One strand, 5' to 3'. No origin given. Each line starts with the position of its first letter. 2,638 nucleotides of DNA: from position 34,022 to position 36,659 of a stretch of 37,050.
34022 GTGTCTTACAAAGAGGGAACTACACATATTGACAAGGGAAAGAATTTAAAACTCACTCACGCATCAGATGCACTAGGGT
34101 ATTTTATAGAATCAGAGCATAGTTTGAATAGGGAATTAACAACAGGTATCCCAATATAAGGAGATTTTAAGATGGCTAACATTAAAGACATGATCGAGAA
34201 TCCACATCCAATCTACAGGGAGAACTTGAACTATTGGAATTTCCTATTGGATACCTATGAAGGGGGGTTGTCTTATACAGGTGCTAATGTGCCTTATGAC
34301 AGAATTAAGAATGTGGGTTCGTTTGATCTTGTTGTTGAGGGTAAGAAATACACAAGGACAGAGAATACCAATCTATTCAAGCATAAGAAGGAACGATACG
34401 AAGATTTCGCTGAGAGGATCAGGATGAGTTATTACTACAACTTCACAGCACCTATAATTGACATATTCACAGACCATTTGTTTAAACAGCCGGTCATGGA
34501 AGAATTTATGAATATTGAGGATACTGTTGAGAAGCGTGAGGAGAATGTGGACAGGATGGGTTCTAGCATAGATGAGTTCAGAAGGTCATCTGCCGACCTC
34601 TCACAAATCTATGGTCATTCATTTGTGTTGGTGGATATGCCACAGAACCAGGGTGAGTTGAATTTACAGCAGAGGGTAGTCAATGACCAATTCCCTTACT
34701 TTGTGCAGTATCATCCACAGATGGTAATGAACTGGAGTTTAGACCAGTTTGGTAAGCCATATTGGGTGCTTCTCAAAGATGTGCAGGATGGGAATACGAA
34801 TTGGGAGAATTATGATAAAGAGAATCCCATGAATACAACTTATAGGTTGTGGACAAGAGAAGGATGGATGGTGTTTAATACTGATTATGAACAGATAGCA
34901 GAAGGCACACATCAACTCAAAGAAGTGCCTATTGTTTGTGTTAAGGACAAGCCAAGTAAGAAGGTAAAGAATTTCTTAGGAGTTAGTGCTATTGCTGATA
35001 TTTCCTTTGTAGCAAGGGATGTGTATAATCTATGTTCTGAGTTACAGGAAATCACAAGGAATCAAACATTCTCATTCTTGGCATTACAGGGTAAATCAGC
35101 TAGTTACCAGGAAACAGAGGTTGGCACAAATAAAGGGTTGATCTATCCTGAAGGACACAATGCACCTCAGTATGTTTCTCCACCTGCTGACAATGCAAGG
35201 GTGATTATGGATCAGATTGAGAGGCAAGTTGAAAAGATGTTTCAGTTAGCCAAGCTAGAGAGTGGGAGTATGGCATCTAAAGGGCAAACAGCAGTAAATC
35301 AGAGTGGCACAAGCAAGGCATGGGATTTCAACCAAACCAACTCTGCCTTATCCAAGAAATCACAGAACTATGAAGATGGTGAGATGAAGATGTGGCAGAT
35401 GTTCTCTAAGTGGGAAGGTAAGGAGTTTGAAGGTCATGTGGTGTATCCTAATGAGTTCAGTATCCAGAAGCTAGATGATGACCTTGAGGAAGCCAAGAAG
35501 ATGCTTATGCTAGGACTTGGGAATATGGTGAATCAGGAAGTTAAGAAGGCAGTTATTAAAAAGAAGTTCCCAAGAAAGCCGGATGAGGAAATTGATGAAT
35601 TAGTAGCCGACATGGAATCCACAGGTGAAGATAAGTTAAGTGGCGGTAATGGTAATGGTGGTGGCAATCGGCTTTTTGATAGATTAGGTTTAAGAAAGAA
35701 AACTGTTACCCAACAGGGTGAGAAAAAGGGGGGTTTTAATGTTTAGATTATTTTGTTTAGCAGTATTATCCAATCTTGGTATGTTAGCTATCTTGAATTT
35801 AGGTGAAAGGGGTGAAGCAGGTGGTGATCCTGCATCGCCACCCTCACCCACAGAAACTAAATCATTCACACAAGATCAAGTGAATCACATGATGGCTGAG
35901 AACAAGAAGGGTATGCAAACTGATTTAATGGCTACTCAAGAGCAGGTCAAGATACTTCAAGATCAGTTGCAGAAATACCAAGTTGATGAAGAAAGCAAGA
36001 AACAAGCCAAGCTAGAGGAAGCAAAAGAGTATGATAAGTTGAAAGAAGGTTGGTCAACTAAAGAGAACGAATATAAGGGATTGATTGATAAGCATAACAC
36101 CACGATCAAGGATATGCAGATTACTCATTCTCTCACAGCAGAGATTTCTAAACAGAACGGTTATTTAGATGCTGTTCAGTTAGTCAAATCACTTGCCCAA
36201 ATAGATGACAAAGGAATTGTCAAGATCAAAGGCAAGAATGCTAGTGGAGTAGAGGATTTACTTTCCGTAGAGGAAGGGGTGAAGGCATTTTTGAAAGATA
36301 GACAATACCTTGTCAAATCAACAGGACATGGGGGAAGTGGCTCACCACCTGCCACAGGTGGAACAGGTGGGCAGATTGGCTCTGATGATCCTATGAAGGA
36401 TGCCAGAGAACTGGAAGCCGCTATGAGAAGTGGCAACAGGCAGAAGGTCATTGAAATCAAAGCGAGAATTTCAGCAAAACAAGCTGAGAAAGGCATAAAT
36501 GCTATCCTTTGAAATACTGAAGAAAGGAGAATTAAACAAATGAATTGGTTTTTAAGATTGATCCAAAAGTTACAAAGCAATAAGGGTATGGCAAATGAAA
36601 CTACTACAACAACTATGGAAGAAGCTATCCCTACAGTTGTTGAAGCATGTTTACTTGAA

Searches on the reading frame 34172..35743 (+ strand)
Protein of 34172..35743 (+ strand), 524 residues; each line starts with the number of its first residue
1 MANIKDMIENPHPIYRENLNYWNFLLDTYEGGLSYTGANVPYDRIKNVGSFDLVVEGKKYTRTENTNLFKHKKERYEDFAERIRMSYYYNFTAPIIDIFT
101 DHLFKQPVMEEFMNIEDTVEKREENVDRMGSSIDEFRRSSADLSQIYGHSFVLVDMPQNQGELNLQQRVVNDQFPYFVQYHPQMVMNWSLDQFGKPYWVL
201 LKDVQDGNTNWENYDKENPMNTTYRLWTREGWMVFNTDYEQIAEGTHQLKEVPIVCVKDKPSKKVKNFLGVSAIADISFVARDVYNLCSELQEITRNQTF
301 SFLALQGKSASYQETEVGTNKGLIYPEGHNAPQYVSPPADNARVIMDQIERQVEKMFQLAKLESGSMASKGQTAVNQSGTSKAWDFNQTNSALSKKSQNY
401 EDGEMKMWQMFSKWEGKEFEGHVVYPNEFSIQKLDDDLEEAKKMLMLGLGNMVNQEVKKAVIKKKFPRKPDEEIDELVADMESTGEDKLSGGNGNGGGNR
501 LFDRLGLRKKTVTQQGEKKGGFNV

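Call 21: search_protein_families(library=pfam, proteins=[window:34172-35743:+], max_evalue=0.01)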
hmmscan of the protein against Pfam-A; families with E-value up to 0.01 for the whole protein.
window:34172-35743:+ (524 aa): 1 family
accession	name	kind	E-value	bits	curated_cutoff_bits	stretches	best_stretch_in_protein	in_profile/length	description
PF13264.11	DUF4055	-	0.00087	19.9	25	1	283-414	11-139/140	Domain of unknown function (DUF4055)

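Call 29: search_dna_similar(query=window:34172-35743:+, collection=phages, mode=protein, max_evalue=0.00001, max_rows=15)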
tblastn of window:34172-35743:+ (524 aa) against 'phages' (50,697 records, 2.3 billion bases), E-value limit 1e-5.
Records with a match: 49; places in all: 49; records where one place covers at least 80% of the query: 37.
Best place of each record, by identity: <60% 49.
By first word of the organism name: Rhizobium 10; Pseudomonas 6; Klebsiella 6; Escherichia 4; Pelagibacter 4; Cyanophage 4; Nitratiruptor 3; Salmonella 2; Stenotrophomonas 2; Caudoviricetes 2; and 6 more.
By host as written in the record: - 6; Pseudomonas syringae pv. actinidiae 3; Pseudomonas syringae pv. avii 2; Salmonella enterica subsp. enterica serovar Typhimurium strain LT2 2; Rhizobium etli CFN42 2; Candidatus Pelagibacter sp. HTCC7211 2; Pseudomonas syringae CC0094 1; horse 1; and 30 more.
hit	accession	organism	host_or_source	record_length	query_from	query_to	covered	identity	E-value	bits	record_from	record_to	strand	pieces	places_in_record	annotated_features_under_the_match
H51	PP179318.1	Pseudomonas phage Nican01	Pseudomonas syringae CC0094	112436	5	482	91%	26.3%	2e-45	177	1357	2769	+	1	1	portal protein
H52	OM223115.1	Pseudomonas phage hairong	Pseudomonas syringae pv. actinidiae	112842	5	467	88%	27.0%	5e-46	179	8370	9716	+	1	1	portal protein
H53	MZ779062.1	Klebsiella phage pJN2-26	horse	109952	4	467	89%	26.9%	1e-41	166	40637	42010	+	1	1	portal protein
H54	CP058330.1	Klebsiella phage vB_Kpn_1825-KPC53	Klebsiella pneumoniae subsp. pneumoniae ...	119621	4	467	89%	26.9%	1e-41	166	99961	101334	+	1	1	record has no annotation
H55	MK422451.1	Klebsiella phage ST13-OXA48phi12.3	Klebsiella pneumoniae ST13-OXA48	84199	4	467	89%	26.9%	1e-41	166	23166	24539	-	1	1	portal protein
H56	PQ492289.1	Klebsiella phage vB_KpnS_p4727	Klebsiella pneumoniae 4727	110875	4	467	89%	26.9%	1e-41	166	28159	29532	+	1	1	record has no annotation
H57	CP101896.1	Klebsiella phage GArcari-2022b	Klebsiella pneumoniae strain 4011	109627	4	467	89%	26.9%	1e-41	166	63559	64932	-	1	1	record has no annotation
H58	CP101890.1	Klebsiella phage GArcari-2022a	Klebsiella pneumoniae strain 9362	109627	4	467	89%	26.9%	1e-41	166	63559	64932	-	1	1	record has no annotation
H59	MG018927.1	Pseudomonas phage nickie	Pseudomonas syringae pv. avii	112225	5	477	90%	26.2%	6e-44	172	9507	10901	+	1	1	portal protein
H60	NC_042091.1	Pseudomonas phage nickie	Pseudomonas syringae pv. avii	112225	5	477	90%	26.2%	6e-44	172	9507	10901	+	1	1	portal protein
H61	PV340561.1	Escherichia phage PhiR41_1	Escherichia coli str. K-12 substr. ...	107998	4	467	89%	26.7%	2e-42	168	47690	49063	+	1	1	hypothetical protein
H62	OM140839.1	Pseudomonas phage ZY21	Pseudomonas syringae pv. actinidiae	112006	5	482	91%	25.9%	1e-46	180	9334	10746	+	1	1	portal protein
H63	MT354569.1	Pseudomonas phage phiK7B1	Pseudomonas syringae pv. actinidiae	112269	5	482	91%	25.9%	1e-46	180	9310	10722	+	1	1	portal protein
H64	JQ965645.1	Salmonella phage SSU5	Salmonella enterica subsp. enterica ...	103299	4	467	89%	26.5%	1e-43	172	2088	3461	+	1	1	hypothetical protein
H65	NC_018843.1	Salmonella phage SSU5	Salmonella enterica subsp. enterica ...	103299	4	467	89%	26.5%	1e-43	172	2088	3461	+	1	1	hypothetical protein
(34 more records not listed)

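Call 50: find_related_loci(query=window:34172-35743:+, collection=viral_contigs, flank=10000)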
Query window:34172-35743:+ (524 aa) in viral_contigs; peptide patterns used: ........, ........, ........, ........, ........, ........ (x = any residue, [..] = any of these).
2 stretches matched a pattern, but none encodes a relative of the query by tblastn (E <= 1e-3).

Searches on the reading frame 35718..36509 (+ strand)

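Call 21: search_protein_families(library=pfam, proteins=[window:35718-36509:+], max_evalue=0.01)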
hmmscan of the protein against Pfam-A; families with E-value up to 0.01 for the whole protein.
window:35718-36509:+ (264 aa): 0 families

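Call 25: search_protein_families(library=ncbifam, proteins=[window:35718-36509:+], max_evalue=10)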
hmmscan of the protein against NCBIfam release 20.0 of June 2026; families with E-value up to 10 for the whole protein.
window:35718-36509:+ (264 aa): 3 families
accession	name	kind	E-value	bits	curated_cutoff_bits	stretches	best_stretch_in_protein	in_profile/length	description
NF011531.0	PRK14971.1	equivalog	0.004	16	685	1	40-195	412-564/614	DNA polymerase III subunit gamma/tau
NF045780.1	TrlF_fam_ATP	equivalog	0.093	11.4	350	1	61-164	470-574/944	TrlF family AAA-like ATPase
NF058647.1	lipo_LytA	equivalog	1.2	9.4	110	1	92-171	23-102/107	acidic lipoprotein LytA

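Call 31: search_protein_families(library=phrogs, proteins=[window:35718-36509:+], max_evalue=0.1)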
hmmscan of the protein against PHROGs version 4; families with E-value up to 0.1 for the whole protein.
window:35718-36509:+ (264 aa): 4 families
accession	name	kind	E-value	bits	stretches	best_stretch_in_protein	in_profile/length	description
phrog_206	-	head and packaging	1.9e-12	48.5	1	55-243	31-255/263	head scaffolding protein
phrog_172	-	head and packaging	0.0011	20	1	38-110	48-119/229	head scaffolding protein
phrog_1793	-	head and packaging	0.0099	17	1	33-105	26-93/193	head scaffolding protein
phrog_20634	-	unknown function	0.045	14.6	1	70-138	142-211/251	-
